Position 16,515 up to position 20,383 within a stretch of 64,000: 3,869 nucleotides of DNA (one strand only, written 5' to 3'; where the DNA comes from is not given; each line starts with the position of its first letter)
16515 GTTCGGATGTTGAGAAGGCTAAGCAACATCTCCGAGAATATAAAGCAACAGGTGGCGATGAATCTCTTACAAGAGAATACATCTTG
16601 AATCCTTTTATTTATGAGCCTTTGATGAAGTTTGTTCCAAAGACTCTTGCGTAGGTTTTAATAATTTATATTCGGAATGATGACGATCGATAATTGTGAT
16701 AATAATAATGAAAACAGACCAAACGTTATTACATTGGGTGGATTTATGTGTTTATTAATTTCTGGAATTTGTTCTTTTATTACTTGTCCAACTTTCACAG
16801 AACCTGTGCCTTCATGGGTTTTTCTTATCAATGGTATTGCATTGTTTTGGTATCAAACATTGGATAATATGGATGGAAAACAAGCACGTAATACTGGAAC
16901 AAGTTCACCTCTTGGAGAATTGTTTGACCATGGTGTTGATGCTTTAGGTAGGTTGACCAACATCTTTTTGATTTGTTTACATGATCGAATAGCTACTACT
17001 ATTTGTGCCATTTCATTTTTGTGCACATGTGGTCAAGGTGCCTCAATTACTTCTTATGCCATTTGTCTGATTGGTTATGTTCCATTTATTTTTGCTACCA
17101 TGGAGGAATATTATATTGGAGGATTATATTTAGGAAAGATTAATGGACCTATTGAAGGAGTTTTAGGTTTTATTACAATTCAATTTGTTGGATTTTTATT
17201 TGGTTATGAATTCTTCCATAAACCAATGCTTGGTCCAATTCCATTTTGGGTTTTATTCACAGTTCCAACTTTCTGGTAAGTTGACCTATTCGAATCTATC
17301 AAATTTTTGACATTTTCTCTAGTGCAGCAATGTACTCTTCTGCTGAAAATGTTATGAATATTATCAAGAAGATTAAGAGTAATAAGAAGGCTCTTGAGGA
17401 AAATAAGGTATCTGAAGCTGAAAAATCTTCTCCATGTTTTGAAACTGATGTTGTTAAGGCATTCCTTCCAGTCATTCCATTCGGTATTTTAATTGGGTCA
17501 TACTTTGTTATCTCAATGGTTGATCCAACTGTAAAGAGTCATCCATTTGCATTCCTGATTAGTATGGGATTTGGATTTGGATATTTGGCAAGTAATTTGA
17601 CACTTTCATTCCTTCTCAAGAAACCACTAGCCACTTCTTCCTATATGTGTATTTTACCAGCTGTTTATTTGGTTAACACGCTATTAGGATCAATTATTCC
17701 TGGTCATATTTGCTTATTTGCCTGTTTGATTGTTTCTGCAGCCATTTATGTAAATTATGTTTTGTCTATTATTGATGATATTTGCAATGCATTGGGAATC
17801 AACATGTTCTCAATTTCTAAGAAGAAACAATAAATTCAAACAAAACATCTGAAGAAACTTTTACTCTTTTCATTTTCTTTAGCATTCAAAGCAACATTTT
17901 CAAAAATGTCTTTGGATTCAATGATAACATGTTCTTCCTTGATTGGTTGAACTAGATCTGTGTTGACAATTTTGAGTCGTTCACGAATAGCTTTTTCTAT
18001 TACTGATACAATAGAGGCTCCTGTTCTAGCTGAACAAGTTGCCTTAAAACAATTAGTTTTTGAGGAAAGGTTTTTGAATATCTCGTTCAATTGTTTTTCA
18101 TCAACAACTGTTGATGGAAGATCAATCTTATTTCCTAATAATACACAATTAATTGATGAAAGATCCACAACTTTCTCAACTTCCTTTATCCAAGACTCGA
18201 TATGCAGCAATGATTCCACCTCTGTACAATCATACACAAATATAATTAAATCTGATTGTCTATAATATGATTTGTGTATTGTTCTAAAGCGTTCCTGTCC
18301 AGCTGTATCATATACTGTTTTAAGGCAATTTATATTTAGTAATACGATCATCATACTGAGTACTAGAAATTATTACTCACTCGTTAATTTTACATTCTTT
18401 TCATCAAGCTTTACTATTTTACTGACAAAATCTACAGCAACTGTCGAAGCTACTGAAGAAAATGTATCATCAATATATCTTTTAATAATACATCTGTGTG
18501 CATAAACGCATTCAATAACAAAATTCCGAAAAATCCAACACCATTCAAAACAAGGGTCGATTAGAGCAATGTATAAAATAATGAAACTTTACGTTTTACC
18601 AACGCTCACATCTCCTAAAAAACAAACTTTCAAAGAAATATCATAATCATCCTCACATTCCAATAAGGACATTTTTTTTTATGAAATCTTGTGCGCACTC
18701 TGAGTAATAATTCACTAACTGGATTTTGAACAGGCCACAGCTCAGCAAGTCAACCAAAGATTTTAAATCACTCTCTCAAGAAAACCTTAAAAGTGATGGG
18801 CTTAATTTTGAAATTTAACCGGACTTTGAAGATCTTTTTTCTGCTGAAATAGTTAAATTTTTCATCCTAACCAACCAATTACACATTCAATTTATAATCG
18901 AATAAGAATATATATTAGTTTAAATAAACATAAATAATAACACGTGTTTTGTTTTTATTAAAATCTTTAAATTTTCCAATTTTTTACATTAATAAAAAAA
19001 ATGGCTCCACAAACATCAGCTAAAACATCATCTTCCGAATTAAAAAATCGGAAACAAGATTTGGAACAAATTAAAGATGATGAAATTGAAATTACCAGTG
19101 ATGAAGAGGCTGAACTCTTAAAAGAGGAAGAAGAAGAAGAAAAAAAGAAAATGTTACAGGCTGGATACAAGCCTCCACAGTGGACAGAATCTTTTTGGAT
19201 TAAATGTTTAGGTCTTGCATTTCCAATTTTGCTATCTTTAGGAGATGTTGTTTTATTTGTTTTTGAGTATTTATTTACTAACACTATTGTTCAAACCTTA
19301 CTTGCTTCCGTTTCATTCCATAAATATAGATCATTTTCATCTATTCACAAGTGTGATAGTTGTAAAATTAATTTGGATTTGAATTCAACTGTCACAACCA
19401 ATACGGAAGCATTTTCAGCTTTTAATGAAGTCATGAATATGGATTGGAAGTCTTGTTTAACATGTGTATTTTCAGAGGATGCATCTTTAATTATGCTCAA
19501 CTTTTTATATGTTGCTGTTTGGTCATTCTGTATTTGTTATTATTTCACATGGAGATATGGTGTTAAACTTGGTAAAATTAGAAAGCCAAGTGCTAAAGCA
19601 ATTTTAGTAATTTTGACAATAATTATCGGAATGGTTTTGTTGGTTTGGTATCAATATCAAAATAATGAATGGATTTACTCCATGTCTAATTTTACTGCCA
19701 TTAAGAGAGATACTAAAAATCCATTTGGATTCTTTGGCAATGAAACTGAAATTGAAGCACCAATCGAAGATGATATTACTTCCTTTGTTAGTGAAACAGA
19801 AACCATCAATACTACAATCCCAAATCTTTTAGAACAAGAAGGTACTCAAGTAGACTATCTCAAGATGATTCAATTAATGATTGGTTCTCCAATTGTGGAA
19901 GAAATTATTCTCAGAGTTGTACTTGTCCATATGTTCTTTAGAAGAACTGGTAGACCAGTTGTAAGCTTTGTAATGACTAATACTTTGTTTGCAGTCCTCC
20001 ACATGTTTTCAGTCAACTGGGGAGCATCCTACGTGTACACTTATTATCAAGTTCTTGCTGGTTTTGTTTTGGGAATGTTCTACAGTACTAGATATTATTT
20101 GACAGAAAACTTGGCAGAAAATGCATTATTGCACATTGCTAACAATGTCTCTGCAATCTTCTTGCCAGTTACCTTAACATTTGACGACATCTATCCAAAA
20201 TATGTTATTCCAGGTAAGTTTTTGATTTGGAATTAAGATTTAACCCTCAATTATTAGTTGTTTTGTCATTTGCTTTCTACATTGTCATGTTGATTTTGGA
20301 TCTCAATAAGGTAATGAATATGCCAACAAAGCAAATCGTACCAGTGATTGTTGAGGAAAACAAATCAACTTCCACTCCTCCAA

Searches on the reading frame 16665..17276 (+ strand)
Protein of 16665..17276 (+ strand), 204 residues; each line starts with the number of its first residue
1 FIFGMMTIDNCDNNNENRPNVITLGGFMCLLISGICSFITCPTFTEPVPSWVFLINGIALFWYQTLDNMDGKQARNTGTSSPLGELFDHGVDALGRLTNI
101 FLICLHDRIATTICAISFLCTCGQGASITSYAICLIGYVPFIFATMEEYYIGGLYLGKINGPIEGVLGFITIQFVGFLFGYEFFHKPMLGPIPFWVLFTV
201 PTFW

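Call 28: search_protein_families(library=pfam, proteins=[window:16665-17276:+], max_evalue=0.001)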
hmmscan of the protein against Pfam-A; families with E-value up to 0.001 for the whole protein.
window:16665-17276:+ (204 aa): 1 family
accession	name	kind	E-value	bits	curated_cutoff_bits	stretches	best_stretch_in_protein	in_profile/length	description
PF01066.26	CDP-OH_P_transf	-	2.1e-09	38.4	22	1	17-119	2-90/152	CDP-alcohol phosphatidyltransferase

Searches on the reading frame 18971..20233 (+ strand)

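Call 28: search_protein_families(library=pfam, proteins=[window:18971-20233:+], max_evalue=0.001)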
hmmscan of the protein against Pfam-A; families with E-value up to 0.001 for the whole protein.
window:18971-20233:+ (421 aa): 1 family
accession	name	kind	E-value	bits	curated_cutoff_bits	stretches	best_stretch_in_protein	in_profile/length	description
PF02517.21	Rce1-like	-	1.7e-12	47.9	22.4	1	297-393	6-92/93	Type II CAAX prenyl endopeptidase Rce1-like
